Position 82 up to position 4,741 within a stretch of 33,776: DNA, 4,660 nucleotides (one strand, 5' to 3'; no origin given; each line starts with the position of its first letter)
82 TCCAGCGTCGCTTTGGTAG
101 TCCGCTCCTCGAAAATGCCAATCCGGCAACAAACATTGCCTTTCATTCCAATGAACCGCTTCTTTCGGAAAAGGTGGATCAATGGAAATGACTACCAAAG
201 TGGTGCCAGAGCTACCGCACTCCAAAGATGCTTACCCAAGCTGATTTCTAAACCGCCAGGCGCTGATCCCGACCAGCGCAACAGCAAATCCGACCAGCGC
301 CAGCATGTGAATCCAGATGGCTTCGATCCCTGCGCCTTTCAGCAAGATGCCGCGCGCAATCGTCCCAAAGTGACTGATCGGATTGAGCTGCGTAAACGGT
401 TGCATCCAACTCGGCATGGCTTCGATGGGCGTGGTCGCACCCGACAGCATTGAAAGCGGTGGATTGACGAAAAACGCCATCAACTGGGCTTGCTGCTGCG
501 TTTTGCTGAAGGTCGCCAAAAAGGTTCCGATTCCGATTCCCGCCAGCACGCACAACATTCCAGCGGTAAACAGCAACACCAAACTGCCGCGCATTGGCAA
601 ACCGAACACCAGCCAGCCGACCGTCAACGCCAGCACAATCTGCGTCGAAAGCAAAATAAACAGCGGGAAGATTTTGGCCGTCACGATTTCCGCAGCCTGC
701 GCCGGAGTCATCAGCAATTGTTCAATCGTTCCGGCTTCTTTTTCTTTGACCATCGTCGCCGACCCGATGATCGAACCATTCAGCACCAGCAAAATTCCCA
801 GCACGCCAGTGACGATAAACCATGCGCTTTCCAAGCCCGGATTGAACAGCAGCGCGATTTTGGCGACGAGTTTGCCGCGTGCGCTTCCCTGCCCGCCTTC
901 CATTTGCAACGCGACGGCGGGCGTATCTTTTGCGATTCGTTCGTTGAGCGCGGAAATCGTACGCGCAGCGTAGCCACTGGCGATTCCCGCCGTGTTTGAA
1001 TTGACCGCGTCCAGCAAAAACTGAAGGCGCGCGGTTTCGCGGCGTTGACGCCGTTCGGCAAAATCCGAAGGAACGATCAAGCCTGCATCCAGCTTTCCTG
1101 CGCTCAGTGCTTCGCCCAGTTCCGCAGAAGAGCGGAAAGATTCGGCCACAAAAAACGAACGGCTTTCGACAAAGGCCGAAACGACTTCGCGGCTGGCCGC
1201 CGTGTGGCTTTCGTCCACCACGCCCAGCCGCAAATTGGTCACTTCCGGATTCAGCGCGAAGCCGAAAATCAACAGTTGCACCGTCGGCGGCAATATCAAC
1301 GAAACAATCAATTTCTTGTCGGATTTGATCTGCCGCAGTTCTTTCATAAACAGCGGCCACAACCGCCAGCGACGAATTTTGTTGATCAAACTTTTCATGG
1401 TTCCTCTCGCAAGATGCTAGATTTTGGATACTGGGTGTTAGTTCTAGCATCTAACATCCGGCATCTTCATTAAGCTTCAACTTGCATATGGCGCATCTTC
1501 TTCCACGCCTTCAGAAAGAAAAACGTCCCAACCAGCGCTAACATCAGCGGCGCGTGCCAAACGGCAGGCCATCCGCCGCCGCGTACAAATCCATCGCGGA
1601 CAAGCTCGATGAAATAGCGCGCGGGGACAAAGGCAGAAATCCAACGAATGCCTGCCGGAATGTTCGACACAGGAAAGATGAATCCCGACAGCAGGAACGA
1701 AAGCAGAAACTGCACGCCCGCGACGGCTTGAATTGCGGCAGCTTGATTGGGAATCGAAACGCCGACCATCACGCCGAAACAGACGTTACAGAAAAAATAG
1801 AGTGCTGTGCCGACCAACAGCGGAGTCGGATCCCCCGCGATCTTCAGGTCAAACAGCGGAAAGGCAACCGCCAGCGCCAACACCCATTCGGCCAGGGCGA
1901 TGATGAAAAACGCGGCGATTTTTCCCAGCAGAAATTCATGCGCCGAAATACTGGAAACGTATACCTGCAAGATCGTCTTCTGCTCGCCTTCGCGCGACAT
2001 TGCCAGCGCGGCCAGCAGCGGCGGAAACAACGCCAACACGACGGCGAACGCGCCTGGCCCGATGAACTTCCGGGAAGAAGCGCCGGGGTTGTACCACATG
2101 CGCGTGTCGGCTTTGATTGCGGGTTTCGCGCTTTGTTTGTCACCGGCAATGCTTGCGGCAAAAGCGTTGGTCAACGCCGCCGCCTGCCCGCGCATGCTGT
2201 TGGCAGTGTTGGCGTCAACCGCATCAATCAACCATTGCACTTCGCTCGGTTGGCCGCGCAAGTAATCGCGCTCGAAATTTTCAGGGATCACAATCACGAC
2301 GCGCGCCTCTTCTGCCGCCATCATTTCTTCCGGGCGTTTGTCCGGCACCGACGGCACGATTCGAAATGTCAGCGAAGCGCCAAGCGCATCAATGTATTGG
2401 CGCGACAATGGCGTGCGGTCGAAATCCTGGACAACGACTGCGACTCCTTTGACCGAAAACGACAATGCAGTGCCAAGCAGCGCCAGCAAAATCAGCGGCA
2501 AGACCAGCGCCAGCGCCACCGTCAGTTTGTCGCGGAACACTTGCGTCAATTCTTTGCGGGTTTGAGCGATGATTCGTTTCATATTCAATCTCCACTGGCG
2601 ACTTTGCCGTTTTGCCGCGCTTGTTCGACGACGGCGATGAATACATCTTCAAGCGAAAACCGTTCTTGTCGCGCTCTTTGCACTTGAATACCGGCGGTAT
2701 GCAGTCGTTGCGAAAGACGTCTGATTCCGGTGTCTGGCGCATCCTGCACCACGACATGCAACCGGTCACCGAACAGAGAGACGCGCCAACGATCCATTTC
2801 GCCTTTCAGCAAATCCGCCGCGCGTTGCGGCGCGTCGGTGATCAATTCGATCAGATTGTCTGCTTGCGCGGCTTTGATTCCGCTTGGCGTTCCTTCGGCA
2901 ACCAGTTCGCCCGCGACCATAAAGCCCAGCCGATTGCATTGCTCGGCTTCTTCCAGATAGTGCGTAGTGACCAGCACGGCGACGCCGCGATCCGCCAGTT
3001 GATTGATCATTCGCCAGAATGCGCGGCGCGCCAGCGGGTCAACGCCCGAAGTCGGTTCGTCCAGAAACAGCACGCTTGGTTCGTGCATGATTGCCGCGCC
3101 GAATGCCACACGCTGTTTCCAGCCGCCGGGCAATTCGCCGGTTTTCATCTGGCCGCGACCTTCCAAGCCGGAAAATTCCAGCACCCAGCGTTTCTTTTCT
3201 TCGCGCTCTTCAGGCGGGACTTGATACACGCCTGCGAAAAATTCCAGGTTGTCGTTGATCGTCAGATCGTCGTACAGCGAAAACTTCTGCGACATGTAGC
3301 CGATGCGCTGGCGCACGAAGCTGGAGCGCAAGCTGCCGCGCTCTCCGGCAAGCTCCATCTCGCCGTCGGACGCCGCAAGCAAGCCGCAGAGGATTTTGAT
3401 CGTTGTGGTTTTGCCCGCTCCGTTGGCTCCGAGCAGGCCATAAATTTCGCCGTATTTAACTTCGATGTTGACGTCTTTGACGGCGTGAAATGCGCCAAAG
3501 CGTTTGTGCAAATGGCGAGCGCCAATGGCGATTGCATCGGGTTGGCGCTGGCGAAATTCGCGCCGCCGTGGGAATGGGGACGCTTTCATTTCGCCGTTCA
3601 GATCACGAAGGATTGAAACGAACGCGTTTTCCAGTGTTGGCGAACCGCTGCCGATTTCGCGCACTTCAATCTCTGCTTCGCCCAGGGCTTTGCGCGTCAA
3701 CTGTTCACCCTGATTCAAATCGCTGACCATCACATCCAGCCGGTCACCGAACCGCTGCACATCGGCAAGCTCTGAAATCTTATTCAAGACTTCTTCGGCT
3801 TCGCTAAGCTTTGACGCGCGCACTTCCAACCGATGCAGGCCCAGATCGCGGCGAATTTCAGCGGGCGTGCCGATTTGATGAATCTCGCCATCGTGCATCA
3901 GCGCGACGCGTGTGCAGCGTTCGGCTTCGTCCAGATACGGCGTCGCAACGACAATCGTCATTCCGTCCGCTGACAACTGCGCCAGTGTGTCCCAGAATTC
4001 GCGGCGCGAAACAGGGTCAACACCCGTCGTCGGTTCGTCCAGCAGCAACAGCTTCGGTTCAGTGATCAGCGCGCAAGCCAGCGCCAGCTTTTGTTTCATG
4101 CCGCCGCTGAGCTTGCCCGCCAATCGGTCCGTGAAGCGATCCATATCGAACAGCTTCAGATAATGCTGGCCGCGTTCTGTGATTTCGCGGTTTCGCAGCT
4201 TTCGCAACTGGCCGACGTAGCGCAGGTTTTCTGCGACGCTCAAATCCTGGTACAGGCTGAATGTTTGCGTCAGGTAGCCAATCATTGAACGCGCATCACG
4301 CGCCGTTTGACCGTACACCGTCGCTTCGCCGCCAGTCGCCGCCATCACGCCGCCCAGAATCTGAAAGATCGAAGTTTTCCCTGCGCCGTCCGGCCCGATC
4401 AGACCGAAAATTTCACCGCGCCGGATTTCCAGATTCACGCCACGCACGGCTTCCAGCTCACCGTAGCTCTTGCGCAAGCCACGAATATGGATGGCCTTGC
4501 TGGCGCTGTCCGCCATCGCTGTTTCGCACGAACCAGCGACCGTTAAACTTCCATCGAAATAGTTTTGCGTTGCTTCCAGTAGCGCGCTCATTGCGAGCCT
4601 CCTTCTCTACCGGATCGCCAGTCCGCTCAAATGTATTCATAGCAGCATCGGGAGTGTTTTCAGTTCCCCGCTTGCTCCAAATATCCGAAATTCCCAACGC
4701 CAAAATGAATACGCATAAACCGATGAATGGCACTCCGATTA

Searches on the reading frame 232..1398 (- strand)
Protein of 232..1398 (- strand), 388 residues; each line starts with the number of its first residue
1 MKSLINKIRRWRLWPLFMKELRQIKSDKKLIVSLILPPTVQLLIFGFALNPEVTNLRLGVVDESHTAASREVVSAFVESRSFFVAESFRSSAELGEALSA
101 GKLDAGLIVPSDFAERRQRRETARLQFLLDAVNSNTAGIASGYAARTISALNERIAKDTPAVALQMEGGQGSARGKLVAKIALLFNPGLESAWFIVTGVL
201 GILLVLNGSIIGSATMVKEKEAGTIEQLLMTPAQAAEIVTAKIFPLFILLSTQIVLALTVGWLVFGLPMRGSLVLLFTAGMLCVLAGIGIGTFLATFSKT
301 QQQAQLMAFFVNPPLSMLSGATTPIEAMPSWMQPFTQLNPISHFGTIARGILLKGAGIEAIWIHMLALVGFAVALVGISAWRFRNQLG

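Call 8: search_protein_families(library=pfam, proteins=[window:232-1398:-], max_evalue=0.001)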
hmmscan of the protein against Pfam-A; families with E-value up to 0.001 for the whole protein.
window:232-1398:- (388 aa): 4 families
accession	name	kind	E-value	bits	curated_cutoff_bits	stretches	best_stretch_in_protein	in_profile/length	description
PF12698.13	ABC2_membrane_3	-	2.9e-46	158.6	31.6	1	38-381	11-347/347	ABC-2 family transporter protein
PF01061.29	ABC2_membrane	-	2.8e-26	92.8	26.9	1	197-352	52-210/211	ABC-2 type transporter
PF12679.13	ABC2_membrane_2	-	2.9e-17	63.3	27.2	1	14-385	1-280/283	ABC-2 family transporter protein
PF12730.13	ABC2_membrane_4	-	5.8e-05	23.6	27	1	199-297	51-161/179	ABC-2 family transporter protein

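Call 77: search_protein_families(library=ncbifam, proteins=[window:232-1398:-], max_evalue=0.00001)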
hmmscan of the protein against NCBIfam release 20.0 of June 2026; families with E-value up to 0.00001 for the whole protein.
window:232-1398:- (388 aa): 8 families
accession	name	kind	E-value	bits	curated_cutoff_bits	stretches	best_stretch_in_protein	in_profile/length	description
NF033858.1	ABC2_perm_RbbA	equivalog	5.6e-48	163.5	1050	1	10-386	539-907/909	ribosome-associated ATPase/putative transporter RbbA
TIGR01247.1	drrB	subfamily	3.8e-18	66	223.05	1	188-383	43-236/236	daunorubicin resistance ABC transporter membrane protein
TIGR00025.1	Mtu_efflux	paralog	3.8e-14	52.8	146.9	1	192-382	38-233/238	ABC transporter efflux protein, DrrB family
TIGR03861.1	phenyl_ABC_PedC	subfamily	6.9e-08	32.4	241.35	1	193-367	60-236/253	alcohol ABC transporter, permease protein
NF038293.1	permease_SagH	equivalog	1.6e-07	30.5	450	0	203-330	187-314/370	SagH family ABC transporter permease subunit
NF011648.0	PRK15066.1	subfamily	2.2e-07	30.7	225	1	190-382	58-248/257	ABC transporter permease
TIGR01248.1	drrC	subfamily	2.4e-07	31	165.65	1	206-343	2-140/152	daunorubicin resistance protein C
NF041647.1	ABC_perm_CPBP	equivalog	3.3e-06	26.1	435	0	14-384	6-393/636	ABC transporter permease subunit/CPBP intramembrane protease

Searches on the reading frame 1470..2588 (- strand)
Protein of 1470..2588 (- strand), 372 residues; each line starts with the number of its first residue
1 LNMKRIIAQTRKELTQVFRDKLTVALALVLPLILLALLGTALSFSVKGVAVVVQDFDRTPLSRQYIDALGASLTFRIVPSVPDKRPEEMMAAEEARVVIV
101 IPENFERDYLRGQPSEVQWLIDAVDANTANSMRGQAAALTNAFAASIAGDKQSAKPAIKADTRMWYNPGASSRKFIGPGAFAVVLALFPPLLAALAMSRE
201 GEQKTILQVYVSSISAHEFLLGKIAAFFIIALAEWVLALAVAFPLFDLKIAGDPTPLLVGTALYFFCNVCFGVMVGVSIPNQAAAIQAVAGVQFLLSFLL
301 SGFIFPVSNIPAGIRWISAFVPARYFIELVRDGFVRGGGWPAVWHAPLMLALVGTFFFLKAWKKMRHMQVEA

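Call 8: search_protein_families(library=pfam, proteins=[window:1470-2588:-], max_evalue=0.001)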
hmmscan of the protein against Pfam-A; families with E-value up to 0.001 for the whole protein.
window:1470-2588:- (372 aa): 3 families
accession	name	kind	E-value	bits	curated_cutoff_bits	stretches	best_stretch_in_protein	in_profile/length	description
PF12698.13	ABC2_membrane_3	-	9.6e-44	150.3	31.6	1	23-361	3-345/347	ABC-2 family transporter protein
PF01061.29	ABC2_membrane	-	3.2e-22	79.6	26.9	1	177-334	51-210/211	ABC-2 type transporter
PF12679.13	ABC2_membrane_2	-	2.7e-11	43.7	27.2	1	11-310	5-209/283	ABC-2 family transporter protein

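Call 77: search_protein_families(library=ncbifam, proteins=[window:1470-2588:-], max_evalue=0.00001)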
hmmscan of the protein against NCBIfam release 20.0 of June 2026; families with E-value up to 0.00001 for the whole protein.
window:1470-2588:- (372 aa): 4 families
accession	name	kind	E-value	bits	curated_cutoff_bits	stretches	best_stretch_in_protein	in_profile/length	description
NF033858.1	ABC2_perm_RbbA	equivalog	1e-60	205.7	1050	1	2-362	538-901/909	ribosome-associated ATPase/putative transporter RbbA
NF038293.1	permease_SagH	equivalog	2.3e-12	46.4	450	1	187-324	190-327/370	SagH family ABC transporter permease subunit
TIGR01247.1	drrB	subfamily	1.3e-08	34.8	223.05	1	172-332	46-203/236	daunorubicin resistance ABC transporter membrane protein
NF041647.1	ABC_perm_CPBP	equivalog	1.4e-06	27.3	435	0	3-239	2-255/636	ABC transporter permease subunit/CPBP intramembrane protease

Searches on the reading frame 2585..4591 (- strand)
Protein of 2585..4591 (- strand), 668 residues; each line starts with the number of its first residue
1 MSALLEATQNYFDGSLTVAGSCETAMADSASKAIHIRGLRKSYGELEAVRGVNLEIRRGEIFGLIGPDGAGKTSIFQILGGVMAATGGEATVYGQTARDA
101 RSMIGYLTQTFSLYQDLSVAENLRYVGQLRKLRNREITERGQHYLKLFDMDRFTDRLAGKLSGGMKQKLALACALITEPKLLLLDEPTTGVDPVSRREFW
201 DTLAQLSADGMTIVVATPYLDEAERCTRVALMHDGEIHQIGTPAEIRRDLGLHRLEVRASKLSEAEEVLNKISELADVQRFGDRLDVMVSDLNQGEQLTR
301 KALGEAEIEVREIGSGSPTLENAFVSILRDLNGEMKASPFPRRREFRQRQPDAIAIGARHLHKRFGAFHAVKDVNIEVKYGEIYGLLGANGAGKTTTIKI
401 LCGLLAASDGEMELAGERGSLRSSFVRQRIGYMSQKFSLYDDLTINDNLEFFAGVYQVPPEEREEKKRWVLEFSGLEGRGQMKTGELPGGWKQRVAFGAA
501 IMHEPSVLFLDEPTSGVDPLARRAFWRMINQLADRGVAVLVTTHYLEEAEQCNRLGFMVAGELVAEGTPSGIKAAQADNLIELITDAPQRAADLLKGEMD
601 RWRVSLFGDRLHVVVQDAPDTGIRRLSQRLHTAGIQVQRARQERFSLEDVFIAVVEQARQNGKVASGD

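Call 8: search_protein_families(library=pfam, proteins=[window:2585-4591:-], max_evalue=0.001)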
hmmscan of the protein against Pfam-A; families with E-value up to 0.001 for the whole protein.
window:2585-4591:- (668 aa): 8 families
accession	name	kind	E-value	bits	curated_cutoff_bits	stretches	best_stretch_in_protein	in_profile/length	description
PF00005.33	ABC_tran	-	1.5e-58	197.7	25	2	50-189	2-137/137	ABC transporter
PF13304.12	AAA_21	-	4.2e-24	86.6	27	2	494-544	244-298/304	AAA domain, putative AbiEii toxin, Type IV TA system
PF13732.12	DrrA1-3_C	-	1.6e-14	54.8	27.4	2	241-325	1-78/81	ATP-binding protein DrrA1-3-like, C-terminal domain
PF13476.12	AAA_23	-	2e-07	32.3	27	0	365-421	7-59/201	AAA domain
PF13604.12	AAA_30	-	1.5e-05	25.2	27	0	61-103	20-62/191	AAA domain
PF02463.25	SMC_N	-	2.9e-05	24.1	40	0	62-236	27-218/220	RecF/RecN/SMC N terminal domain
PF00910.28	RNA_helicase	-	0.00038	21.4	21.5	0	386-445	3-60/105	RNA helicase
PF13555.12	AAA_29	-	0.00041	20.5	27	0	366-399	10-40/61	P-loop containing region of AAA domain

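Call 77: search_protein_families(library=ncbifam, proteins=[window:2585-4591:-], max_evalue=0.00001)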
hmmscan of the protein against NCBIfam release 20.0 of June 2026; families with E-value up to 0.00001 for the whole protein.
window:2585-4591:- (668 aa): 188 families (the best 25 are shown)
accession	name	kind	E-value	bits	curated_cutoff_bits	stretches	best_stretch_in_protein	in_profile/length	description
NF033858.1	ABC2_perm_RbbA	equivalog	9.9e-151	503.6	1050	2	315-580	228-492/909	ribosome-associated ATPase/putative transporter RbbA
TIGR01188.1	drrA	subfamily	1.9e-138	460.9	312.45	2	363-655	1-301/302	daunorubicin resistance ABC transporter, ATP-binding protein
NF010060.0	PRK13537.1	equivalog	1.4e-101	339.5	521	2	354-654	14-307/314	nodulation factor ABC transporter ATP-binding protein NodI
NF010059.0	PRK13536.1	equivalog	2e-96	322.7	549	2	25-278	34-294/342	nodulation factor ABC transporter ATP-binding protein NodI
TIGR03864.1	PQQ_ABC_ATP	hypoth_equivalog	1.6e-93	312.5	302.25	2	357-579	3-227/236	ABC transporter, ATP-binding subunit, PQQ-dependent alcohol dehydrogenase system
TIGR01288.1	nodI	equivalog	1.8e-91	306.3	424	2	32-278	3-255/303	nodulation factor ABC transporter ATP-binding protein NodI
TIGR03522.1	GldA_ABC_ATP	equivalog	1.4e-86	290.6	402.6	2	357-652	4-298/301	gliding motility-associated ABC transporter ATP-binding subunit GldA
TIGR04406.1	LPS_export_lptB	equivalog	1.1e-82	276.9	240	2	35-248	3-224/239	LPS export ABC transporter ATP-binding protein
TIGR03740.1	galliderm_ABC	subfamily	4.1e-81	271.9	309.75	2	35-238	2-203/223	lantibiotic protection ABC transporter ATP-binding subunit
TIGR01186.1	proV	subfamily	2e-78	264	326.6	2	43-249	3-220/363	betaine/proline/choline family ABC transporter ATP-binding protein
TIGR00968.1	3a0106s01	subfamily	7e-77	258.1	342.75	2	34-248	1-220/237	sulfate ABC transporter ATP-binding protein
TIGR03265.1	PhnT2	equivalog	1.2e-76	258.3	457.7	2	32-248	3-224/353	putative 2-aminoethylphosphonate ABC transporter ATP-binding protein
TIGR03410.1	urea_trans_UrtE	equivalog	1.7e-72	243.6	285.8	2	35-247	2-220/230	urea ABC transporter ATP-binding subunit UrtE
TIGR04520.1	ECF_ATPase_1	equivalog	7e-72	242.1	315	2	35-269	2-247/269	energy-coupling factor transporter ATPase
NF006987.0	PRK09452.1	equivalog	8.6e-72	241.9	482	2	27-247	11-236/378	spermidine/putrescine ABC transporter ATP-binding protein PotA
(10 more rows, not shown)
